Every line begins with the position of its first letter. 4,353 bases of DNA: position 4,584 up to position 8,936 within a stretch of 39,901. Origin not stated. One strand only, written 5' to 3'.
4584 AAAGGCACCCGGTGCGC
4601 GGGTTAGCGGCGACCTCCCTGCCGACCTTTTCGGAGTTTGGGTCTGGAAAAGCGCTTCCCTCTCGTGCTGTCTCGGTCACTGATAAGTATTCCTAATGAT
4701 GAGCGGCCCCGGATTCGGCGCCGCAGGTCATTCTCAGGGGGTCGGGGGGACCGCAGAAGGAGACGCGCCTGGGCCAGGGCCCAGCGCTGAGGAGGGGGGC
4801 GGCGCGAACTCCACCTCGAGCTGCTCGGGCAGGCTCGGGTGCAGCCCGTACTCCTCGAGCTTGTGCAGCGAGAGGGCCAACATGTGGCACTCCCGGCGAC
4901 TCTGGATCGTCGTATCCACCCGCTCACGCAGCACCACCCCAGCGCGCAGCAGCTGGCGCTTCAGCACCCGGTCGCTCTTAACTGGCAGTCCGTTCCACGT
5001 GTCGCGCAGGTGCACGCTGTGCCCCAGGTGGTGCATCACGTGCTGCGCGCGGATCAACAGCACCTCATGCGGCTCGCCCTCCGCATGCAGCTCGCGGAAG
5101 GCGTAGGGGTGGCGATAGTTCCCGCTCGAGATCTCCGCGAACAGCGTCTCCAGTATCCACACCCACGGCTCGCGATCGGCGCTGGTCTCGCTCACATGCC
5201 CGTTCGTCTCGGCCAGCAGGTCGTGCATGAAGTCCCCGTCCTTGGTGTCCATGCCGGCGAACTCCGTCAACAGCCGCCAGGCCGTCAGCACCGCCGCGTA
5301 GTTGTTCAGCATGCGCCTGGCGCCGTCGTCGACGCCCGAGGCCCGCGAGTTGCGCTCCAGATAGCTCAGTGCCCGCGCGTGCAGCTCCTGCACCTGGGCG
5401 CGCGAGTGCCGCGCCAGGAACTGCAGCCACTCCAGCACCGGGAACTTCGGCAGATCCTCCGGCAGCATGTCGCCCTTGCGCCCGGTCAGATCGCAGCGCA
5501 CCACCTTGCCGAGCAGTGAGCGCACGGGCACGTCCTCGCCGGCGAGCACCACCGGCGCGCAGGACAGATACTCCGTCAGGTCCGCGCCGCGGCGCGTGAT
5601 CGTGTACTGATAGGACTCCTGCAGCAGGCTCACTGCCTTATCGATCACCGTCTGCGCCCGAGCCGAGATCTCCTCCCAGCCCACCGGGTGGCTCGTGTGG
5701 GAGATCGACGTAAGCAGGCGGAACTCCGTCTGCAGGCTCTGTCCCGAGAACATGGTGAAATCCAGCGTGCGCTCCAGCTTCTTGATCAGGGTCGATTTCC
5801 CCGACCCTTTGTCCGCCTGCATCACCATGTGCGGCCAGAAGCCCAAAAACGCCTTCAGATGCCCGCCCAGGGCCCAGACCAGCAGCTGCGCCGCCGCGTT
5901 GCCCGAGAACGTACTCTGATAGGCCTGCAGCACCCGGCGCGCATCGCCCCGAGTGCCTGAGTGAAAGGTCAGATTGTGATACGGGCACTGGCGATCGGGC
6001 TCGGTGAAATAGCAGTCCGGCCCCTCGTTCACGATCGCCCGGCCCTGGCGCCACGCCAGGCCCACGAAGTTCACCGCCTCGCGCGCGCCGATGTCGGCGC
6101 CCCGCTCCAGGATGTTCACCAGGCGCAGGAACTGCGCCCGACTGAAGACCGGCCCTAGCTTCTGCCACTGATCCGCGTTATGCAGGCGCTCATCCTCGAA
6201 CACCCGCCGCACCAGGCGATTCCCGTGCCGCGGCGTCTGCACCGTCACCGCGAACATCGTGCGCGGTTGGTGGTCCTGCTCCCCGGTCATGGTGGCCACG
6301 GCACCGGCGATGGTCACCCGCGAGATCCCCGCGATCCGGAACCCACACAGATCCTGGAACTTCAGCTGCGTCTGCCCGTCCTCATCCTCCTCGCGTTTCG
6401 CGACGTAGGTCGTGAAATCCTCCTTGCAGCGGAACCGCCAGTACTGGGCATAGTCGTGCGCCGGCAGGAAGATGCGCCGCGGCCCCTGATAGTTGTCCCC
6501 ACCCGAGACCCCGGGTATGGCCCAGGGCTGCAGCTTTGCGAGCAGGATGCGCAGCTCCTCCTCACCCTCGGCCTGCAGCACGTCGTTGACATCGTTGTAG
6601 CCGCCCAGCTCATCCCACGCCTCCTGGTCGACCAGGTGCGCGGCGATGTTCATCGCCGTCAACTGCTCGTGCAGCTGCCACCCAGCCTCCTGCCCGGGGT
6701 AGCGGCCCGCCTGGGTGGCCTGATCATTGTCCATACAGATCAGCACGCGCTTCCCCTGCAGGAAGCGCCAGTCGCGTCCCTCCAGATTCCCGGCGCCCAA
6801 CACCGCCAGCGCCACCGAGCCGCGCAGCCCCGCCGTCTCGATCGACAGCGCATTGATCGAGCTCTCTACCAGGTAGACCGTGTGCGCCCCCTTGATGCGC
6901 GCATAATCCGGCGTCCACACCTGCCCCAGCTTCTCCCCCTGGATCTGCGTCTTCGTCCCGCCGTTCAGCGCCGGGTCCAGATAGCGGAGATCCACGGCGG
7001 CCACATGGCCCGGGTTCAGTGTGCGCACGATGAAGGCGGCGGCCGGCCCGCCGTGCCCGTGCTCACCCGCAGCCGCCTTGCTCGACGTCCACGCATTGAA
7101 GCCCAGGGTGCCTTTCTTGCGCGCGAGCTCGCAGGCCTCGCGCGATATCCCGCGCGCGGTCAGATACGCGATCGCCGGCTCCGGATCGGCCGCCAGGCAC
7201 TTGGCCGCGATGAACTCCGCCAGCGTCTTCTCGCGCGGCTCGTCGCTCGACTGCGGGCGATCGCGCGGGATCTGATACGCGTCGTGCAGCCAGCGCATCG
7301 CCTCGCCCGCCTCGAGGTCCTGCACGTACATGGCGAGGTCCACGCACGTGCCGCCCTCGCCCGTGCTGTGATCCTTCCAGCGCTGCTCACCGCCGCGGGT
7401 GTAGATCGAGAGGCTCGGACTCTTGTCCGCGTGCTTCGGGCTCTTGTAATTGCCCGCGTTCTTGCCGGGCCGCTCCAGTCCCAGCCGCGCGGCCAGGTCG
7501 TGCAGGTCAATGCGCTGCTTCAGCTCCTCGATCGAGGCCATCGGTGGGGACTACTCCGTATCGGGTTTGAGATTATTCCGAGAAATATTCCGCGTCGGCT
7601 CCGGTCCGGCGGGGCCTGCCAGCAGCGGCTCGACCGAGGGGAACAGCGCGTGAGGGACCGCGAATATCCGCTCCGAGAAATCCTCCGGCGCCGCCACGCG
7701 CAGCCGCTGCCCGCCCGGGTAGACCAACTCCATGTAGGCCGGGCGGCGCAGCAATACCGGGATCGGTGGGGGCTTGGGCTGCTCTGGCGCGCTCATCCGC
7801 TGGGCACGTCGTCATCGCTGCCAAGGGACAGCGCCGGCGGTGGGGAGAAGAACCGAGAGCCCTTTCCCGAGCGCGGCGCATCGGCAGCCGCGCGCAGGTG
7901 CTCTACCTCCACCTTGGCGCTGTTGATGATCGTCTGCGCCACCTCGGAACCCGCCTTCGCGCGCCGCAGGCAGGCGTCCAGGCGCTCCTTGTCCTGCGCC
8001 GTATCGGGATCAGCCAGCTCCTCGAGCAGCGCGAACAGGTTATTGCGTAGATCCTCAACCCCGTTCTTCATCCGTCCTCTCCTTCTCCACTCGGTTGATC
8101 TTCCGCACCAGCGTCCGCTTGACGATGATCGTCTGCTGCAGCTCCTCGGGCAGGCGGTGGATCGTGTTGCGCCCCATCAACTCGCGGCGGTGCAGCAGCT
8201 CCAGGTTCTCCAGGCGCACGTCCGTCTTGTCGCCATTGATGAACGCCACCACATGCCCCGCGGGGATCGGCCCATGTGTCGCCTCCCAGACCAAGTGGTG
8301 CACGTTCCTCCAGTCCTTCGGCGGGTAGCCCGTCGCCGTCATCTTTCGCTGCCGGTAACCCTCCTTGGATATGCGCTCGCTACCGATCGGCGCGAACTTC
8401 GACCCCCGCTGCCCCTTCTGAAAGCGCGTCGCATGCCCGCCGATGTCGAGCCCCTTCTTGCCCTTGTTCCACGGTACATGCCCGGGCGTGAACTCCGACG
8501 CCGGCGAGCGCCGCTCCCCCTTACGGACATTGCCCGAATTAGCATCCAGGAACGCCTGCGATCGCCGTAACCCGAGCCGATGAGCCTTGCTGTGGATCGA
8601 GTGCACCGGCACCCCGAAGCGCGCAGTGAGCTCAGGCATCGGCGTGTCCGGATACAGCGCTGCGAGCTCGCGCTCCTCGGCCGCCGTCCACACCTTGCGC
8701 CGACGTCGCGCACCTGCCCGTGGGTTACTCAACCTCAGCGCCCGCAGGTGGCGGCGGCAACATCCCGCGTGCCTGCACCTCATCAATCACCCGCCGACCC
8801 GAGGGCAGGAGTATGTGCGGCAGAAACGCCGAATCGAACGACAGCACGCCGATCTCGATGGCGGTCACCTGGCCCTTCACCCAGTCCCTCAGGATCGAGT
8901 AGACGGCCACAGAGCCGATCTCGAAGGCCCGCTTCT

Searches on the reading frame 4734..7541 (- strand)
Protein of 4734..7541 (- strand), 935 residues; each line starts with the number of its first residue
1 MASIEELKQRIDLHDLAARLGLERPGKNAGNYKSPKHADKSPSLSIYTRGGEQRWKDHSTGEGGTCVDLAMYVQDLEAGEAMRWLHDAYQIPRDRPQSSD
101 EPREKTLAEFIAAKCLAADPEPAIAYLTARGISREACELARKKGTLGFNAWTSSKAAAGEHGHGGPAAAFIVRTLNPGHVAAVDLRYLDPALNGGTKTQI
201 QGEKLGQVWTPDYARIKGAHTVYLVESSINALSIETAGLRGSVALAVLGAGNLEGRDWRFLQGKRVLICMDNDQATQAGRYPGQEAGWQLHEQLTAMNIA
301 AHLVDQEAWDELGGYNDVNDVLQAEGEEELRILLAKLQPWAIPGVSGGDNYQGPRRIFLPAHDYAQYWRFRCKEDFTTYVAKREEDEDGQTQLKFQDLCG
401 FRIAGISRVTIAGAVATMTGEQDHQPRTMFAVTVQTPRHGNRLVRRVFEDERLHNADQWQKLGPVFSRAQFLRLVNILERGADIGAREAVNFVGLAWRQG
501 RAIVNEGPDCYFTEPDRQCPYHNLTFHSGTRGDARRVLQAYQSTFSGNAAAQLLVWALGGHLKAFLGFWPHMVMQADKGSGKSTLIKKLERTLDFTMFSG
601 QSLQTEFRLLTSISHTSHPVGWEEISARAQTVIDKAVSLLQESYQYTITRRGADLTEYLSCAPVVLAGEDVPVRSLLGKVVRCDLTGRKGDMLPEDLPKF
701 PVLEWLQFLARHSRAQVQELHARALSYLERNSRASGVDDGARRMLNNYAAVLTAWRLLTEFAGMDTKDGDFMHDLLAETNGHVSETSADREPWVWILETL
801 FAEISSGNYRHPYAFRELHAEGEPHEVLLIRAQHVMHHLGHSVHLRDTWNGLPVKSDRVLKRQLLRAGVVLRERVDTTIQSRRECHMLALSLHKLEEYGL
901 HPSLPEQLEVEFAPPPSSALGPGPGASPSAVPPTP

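Call 9: search_protein_families(library=phrogs, proteins=[window:4734-7541:-], max_evalue=0.001)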
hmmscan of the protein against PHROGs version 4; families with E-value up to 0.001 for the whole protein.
window:4734-7541:- (935 aa): 8 families
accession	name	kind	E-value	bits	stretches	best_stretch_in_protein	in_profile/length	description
phrog_5629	-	DNA, RNA and nucleotide metabolism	0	1322.9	1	1-909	1-921/930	DNA primase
phrog_47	-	DNA, RNA and nucleotide metabolism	6.8e-20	72.2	1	8-330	26-330/947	DNA primase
phrog_239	-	DNA, RNA and nucleotide metabolism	5.3e-12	46.5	1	30-331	41-305/801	DNA primase/helicase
phrog_6444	-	DNA, RNA and nucleotide metabolism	4.4e-07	30.1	1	3-137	9-153/577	DNA primase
phrog_11992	-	unknown function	9e-07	30.3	1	3-104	3-99/177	-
phrog_6088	-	DNA, RNA and nucleotide metabolism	6.3e-05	22.6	1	32-282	24-252/772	DNA primase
phrog_35358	-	DNA, RNA and nucleotide metabolism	9.2e-05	21.6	0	200-354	212-378/968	DNA primase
phrog_26824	-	unknown function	9.3e-05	21.7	0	29-86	25-84/868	-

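Call 11: search_dna_similar(query=window:4734-7541:-, collection=phages, mode=protein, max_evalue=1e-20, max_rows=30)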
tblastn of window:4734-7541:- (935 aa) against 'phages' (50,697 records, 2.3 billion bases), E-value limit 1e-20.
Records with a match: 86; places in all: 86; records where one place covers at least 80% of the query: 86.
Best place of each record, by identity: 60-80% 1; <60% 85.
By first word of the organism name: Burkholderia 59; Ralstonia 26; Microcystis 1.
By host as written in the record: Ralstonia solanacearum 23; Burkholderia sp. 16; Burkholderia pseudomallei 14; Burkholderia cenocepacia 4; Burkholderia glumae 4; Burkholderia pseudomallei BP82 3; Burkholderia cenocepacia strain C6433 2; Burkholderia ambifaria strain LMG 17828 2; and 12 more.
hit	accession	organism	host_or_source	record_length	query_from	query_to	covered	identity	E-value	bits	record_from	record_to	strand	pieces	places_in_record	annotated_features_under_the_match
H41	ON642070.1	Burkholderia phage Carl1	Burkholderia cenocepacia Van1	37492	1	908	97%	60.0%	0e+0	1050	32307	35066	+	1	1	primase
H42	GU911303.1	Burkholderia phage KS5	Burkholderia cenocepacia strain C6433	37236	1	911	97%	59.7%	0e+0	1058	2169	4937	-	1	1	2: gp2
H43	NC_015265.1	Burkholderia phage KS5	Burkholderia cenocepacia strain C6433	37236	1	911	97%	59.7%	0e+0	1058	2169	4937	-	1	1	2: DNA primase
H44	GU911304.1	Burkholderia phage KL3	Burkholderia ambifaria strain LMG 17828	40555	1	911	97%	59.4%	0e+0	1045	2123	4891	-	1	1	3: gp3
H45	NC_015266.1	Burkholderia phage KL3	Burkholderia ambifaria strain LMG 17828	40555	1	911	97%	59.4%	0e+0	1045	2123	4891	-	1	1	3: DNA primase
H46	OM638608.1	Burkholderia phage Musica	Burkholderia cenocepacia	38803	1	911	97%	59.3%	0e+0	1050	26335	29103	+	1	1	DNA primase/helicase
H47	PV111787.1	Burkholderia phage vB_SBP7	Burkholderia pseudomallei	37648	1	911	97%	59.1%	0e+0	1023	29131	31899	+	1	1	hypothetical protein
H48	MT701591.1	Burkholderia phage Mana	Burkholderia gladioli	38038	1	911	97%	59.0%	0e+0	1043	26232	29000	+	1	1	DNA primase/helicase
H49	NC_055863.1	Burkholderia phage Mana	Burkholderia gladioli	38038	1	911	97%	59.0%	0e+0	1043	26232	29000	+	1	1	DNA primase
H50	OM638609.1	Burkholderia phage Milagro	Burkholderia cenocepacia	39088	1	911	97%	59.0%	0e+0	1042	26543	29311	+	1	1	DNA primase/helicase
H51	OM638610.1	Burkholderia phage Menos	Burkholderia cenocepacia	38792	1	911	97%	59.0%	0e+0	1042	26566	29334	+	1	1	DNA primase/helicase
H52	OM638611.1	Burkholderia phage Momento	Burkholderia cenocepacia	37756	1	911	97%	59.0%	0e+0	1041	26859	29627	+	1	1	DNA primase/helicase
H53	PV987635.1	Burkholderia phage vB_SBP27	Burkholderia pseudomallei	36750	1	911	97%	59.0%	0e+0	1023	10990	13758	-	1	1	toprim domain-containing protein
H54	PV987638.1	Burkholderia phage vB_SBP40b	Burkholderia pseudomallei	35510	1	911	97%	59.0%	0e+0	1023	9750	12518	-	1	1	toprim domain-containing protein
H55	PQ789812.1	Burkholderia phage vB_SBP34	Burkholderia sp.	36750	1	911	97%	59.0%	0e+0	1023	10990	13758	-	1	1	toprim domain-containing protein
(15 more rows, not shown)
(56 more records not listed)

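Call 13: get_annotated_region(hit=H43, flank=7000)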
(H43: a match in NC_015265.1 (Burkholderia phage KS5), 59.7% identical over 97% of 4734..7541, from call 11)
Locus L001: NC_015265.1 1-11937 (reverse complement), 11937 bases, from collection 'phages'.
description: Burkholderia phage KS5, complete genome.
organism: Burkholderia phage KS5 (NCBI taxid 910473)
taxonomy: Viruses; Duplodnaviria; Heunggongvirae; Uroviricota; Caudoviricetes; Peduoviridae; Kisquinquevirus; Kisquinquevirus KS5
host: Burkholderia cenocepacia strain C6433; source: -; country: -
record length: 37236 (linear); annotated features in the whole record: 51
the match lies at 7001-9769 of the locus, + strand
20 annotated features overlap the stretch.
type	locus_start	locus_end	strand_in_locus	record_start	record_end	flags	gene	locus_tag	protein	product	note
CDS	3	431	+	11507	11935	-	14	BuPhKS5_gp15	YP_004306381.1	tail protein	tail protein (U); similar to Burkholderia multivorans ATCC 17616 chromosome 2 BMULJ_03654 (YP_001948062.1)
CDS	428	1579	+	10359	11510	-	13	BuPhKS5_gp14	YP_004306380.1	tail protein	tail protein (D); similar to Burkholderia multivorans ATCC 17616 chromosome 2 BMULJ_03653 (YP_001948061.1)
repeat_region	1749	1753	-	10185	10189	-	-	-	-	-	-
mobile_element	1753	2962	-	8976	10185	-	-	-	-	insertion sequence:ISBmu23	-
repeat_region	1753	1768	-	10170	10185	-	-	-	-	-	-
CDS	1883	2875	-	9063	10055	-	ISBmu23TP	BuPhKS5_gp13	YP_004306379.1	transposase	similar to Burkholderia multivorans ATCC 17616 chromosome 2 BMULJ_03652 (YP_001948060.1)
repeat_region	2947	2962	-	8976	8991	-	-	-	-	-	-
repeat_region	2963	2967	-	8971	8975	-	-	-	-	-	-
CDS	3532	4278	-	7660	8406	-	12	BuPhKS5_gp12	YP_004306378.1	membrane protein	similar to Burkholderia multivorans ATCC 17616 chromosome 2 BMULJ_03651 (YP_001948059.1)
CDS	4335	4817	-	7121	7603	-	11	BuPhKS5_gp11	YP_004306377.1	helix-turn-helix domain-containing protein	repressor; similar to Burkholderia multivorans ATCC 17616 chromosome 2 BMULJ_03650 (YP_001948058.1)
CDS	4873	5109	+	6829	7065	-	10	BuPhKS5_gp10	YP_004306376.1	Arc-like repressor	hypothetical protein; similar to Burkholderia multivorans ATCC 17616 chromosome 2 BMULJ_03649 (YP_001948057.1)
CDS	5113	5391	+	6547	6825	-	9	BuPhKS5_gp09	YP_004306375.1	DNA binding protein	similar to Burkholderia multivorans ATCC 17616 chromosome 2 BMULJ_03648 (YP_001948056.1)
CDS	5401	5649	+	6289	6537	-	8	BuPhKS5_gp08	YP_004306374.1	transcriptional regulator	transcriptional activator (Ogr); similar to Burkholderia multivorans ATCC 17616 chromosome 2 BMULJ_03647 ...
CDS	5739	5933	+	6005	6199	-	7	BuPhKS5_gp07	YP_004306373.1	gp7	hypothetical protein; similar to Burkholderia multivorans ATCC 17616 chromosome 2 BMULJ_03646 (YP_001948054.1)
CDS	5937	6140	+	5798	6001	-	6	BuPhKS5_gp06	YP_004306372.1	gp6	hypothetical protein; similar to Burkholderia multivorans ATCC 17616 chromosome 2 BMULJ_03645 (YP_001948053.1)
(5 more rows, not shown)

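Call 65: find_related_loci(query=window:4734-7541:-, collection=genome_contigs, flank=8000)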
Query window:4734-7541:- (935 aa) in genome_contigs; peptide patterns used: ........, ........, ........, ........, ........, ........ (x = any residue, [..] = any of these).
101 stretches matched a pattern; 80 encode a relative of the query (tblastn E <= 1e-3); 80 distinct loci.
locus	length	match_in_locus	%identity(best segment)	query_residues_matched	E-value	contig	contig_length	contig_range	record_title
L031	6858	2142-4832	66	1-909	0e+0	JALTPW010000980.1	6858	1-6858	MAG: Chromatiales bacterium isolate S140_maxbin2_scaf2bin.116 S140_NODE_8295_length_6858_cov_4.462933, whole genome shot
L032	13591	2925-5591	63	1-900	0e+0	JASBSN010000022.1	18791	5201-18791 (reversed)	MAG: Thiogranum sp. isolate BWSM_138 k141_2265898, whole genome shotgun sequence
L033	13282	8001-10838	60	1-929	0e+0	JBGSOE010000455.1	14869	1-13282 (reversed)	MAG: Thiohalobacterales bacterium isolate JTS-AC272 k141_4559281, whole genome shotgun sequence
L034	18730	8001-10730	60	1-917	0e+0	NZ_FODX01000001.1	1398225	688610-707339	Nitrosovibrio sp. Nv6, whole genome shotgun sequence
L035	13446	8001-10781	60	1-934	0e+0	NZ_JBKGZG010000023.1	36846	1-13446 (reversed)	MAG: Thiohalorhabdus sp. isolate C4M09_8 NODE_170_length_36846_cov_30.161779, whole genome shotgun sequence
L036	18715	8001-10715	59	1-908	0e+0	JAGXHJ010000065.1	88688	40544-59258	MAG: Methylophaga sp. isolate LH_M6 k141_797378, whole genome shotgun sequence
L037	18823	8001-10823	58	1-915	0e+0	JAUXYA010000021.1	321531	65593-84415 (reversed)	MAG: Burkholderiales bacterium isolate C18_concoct.bin.105 C18_k141_157120, whole genome shotgun sequence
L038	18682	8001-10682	59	1-904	0e+0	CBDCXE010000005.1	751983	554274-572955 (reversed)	MAG: Nitrospinota bacterium isolate 1a5c112f-530b-4853-b9c3-525a2f2da88a genome assembly, contig: contig_5, whole genome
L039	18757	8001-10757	59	1-906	0e+0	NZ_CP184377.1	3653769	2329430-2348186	Ralstonia sp. R-29 chromosome 1, complete sequence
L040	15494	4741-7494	59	1-915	0e+0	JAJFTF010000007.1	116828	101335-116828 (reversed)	MAG: Betaproteobacteria bacterium isolate bin.132 k141_1254718, whole genome shotgun sequence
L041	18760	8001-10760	60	1-908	0e+0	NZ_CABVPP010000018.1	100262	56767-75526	Burkholderia pseudomultivorans isolate LMG 26883, whole genome shotgun sequence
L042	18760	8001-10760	59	1-908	0e+0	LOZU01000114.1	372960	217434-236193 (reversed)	Burkholderia pyrrocinia strain MSMB1755 MSMB1755_82, whole genome shotgun sequence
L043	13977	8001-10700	58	1-901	0e+0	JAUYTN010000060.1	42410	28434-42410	MAG: Burkholderiaceae bacterium isolate C8_maxbin.026 C8_k141_245007, whole genome shotgun sequence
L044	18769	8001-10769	58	1-911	0e+0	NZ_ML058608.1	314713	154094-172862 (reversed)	Burkholderia sp. Nafp2/4-1b contig_12, whole genome shotgun sequence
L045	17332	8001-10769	60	1-911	0e+0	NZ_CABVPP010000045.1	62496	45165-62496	Burkholderia pseudomultivorans isolate LMG 26883, whole genome shotgun sequence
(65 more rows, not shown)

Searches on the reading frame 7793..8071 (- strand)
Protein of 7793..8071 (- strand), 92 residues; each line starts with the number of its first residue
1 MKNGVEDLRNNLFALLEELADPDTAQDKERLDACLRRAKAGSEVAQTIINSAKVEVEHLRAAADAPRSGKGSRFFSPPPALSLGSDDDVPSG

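Call 4: search_protein_families(library=pfam, proteins=[window:7793-8071:-], max_evalue=0.01)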
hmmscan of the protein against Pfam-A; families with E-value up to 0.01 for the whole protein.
window:7793-8071:- (92 aa): 0 families

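Call 9: search_protein_families(library=phrogs, proteins=[window:7793-8071:-], max_evalue=0.001)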
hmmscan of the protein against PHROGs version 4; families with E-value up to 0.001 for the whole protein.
window:7793-8071:- (92 aa): 1 family
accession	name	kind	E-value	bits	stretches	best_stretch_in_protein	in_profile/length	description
phrog_2044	-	DNA, RNA and nucleotide metabolism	1.7e-14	54.6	1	1-64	1-62/78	RNA polymerase beta subunit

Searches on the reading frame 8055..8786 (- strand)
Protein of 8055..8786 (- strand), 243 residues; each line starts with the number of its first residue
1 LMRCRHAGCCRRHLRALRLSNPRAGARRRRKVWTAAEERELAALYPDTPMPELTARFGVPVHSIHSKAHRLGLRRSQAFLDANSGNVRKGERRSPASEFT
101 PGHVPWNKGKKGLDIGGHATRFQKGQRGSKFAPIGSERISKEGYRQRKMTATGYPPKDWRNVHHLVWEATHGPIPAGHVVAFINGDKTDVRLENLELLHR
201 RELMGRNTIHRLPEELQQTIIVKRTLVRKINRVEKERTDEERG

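Call 4: search_protein_families(library=pfam, proteins=[window:8055-8786:-], max_evalue=0.01)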
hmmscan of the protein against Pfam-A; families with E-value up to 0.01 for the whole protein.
window:8055-8786:- (243 aa): 1 family
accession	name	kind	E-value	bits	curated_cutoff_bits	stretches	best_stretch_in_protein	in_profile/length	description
PF13392.12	HNH_3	-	5.4e-17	61.6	24.8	1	162-203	3-44/46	HNH endonuclease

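Call 9: search_protein_families(library=phrogs, proteins=[window:8055-8786:-], max_evalue=0.001)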
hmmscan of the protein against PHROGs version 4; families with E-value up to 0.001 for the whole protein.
window:8055-8786:- (243 aa): 9 families
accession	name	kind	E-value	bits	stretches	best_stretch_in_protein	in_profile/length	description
phrog_1891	-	DNA, RNA and nucleotide metabolism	1.9e-53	182.5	1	24-242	43-249/255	HNH endonuclease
phrog_959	-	DNA, RNA and nucleotide metabolism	9.2e-12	45.9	1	137-221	37-120/138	HNH endonuclease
phrog_99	-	DNA, RNA and nucleotide metabolism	1.5e-10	42.3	1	130-201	138-199/383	HNH endonuclease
phrog_1492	-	DNA, RNA and nucleotide metabolism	2.5e-09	37.8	1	140-196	93-148/414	HNH endonuclease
phrog_59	-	DNA, RNA and nucleotide metabolism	4.7e-09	37.1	1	159-201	188-229/423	HNH endonuclease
phrog_826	-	DNA, RNA and nucleotide metabolism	9.1e-07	29.7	1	149-203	100-154/281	HNH endonuclease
phrog_323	-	transcription regulation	4e-06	27.6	1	24-77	88-141/319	transcriptional regulator, D5-like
phrog_4578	-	DNA, RNA and nucleotide metabolism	1.2e-05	26.3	1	162-201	14-53/130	HNH endonuclease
phrog_7545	-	DNA, RNA and nucleotide metabolism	0.00014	23.1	1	37-202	6-128/160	HNH endonuclease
